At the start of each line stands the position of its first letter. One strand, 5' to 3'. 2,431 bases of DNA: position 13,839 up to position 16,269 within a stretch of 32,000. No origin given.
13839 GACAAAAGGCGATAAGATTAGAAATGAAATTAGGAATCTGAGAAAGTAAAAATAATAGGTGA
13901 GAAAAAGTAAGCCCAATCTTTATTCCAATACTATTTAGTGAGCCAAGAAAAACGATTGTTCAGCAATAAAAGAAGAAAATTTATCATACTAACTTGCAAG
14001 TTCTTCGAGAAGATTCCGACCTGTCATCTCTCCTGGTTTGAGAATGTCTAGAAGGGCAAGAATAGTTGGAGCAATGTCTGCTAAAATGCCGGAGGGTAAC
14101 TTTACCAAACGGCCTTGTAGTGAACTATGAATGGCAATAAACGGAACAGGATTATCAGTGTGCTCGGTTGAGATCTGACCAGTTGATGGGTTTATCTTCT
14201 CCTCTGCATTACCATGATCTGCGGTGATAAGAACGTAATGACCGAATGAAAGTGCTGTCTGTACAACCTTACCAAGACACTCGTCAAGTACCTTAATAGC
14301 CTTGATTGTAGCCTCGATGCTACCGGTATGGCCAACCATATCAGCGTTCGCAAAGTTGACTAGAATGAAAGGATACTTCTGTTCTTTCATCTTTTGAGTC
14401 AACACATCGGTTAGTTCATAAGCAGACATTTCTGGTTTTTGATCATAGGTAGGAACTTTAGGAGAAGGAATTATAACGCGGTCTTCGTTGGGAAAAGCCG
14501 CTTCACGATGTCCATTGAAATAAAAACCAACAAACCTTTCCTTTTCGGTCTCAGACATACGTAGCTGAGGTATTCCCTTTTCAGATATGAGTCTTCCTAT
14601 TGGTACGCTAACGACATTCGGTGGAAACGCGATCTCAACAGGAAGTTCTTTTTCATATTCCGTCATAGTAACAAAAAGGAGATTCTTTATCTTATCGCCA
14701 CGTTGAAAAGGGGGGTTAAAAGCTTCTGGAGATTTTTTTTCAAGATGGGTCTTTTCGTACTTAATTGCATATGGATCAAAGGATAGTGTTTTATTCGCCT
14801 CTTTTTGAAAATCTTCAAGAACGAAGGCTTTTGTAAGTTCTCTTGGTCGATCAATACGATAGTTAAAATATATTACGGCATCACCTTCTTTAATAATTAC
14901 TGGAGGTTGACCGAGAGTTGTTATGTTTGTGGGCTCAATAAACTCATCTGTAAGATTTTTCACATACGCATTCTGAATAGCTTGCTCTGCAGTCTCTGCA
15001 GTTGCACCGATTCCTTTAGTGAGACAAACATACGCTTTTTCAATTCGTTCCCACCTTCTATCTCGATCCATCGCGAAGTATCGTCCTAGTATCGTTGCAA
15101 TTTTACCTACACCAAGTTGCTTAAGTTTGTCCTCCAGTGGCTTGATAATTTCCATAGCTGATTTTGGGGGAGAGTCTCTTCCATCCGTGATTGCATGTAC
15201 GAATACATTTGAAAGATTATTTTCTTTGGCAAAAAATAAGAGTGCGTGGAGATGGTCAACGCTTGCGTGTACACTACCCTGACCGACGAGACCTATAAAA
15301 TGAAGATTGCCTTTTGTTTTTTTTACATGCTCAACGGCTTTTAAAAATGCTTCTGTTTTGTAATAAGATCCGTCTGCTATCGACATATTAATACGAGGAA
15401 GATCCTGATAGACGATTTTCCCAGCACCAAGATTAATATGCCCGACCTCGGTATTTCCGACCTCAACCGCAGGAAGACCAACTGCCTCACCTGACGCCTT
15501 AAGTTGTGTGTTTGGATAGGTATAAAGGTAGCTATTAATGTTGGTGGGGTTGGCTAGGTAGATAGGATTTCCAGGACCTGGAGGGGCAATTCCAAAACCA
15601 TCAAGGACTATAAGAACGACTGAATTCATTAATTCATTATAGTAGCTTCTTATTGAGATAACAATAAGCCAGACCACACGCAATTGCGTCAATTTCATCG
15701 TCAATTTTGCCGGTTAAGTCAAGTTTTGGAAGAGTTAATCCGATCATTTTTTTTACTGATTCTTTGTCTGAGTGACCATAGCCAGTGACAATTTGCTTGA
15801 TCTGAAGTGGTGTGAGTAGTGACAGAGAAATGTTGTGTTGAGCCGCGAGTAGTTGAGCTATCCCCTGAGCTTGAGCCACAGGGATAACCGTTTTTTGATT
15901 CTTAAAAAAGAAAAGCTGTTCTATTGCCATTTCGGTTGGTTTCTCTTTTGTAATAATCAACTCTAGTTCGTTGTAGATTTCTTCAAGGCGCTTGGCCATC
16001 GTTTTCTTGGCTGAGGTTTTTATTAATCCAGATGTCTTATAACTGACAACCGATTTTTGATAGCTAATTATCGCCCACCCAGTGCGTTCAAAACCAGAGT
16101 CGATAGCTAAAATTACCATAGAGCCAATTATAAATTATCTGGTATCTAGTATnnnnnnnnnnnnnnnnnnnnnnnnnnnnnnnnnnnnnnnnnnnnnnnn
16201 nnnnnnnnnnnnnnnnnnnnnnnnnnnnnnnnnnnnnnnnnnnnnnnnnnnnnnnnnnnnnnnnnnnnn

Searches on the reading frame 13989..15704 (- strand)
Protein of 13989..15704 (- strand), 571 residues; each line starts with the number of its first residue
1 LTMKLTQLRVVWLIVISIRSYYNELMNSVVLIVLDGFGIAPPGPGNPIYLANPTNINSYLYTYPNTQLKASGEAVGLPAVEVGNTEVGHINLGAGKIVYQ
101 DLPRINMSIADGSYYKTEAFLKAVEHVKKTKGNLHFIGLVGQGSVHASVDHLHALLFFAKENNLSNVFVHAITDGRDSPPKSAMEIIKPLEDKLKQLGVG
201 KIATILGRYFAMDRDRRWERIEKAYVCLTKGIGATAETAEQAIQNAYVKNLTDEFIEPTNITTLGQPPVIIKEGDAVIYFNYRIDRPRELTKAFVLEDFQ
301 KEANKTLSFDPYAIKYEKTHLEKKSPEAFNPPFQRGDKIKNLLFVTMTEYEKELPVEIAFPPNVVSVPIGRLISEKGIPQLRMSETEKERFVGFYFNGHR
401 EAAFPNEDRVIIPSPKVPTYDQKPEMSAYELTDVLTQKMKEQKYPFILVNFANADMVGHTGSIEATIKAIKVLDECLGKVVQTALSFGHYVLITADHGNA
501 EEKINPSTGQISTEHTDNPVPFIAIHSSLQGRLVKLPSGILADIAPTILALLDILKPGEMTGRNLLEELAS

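Call 58: search_protein_families(library=pfam, proteins=[window:13989-15704:-], max_evalue=0.001)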
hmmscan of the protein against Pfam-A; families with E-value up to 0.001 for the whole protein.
window:13989-15704:- (571 aa): 2 families
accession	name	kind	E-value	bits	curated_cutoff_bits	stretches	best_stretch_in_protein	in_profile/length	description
PF06415.18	iPGM_N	-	2.6e-73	246.6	27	1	105-351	1-216/217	BPG-independent PGAM N-terminus (iPGM_N)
PF01676.23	Metalloenzyme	-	1.5e-64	218.3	24.3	1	28-553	2-249/252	Metalloenzyme superfamily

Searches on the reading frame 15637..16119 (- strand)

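Call 58: search_protein_families(library=pfam, proteins=[window:15637-16119:-], max_evalue=0.001)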
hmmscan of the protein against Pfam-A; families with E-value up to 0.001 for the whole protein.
window:15637-16119:- (160 aa): 1 family
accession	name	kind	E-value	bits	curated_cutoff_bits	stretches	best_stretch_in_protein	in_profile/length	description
PF02075.23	RuvC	-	6.8e-33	114.1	22.2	1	3-150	1-146/148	Crossover junction endodeoxyribonuclease RuvC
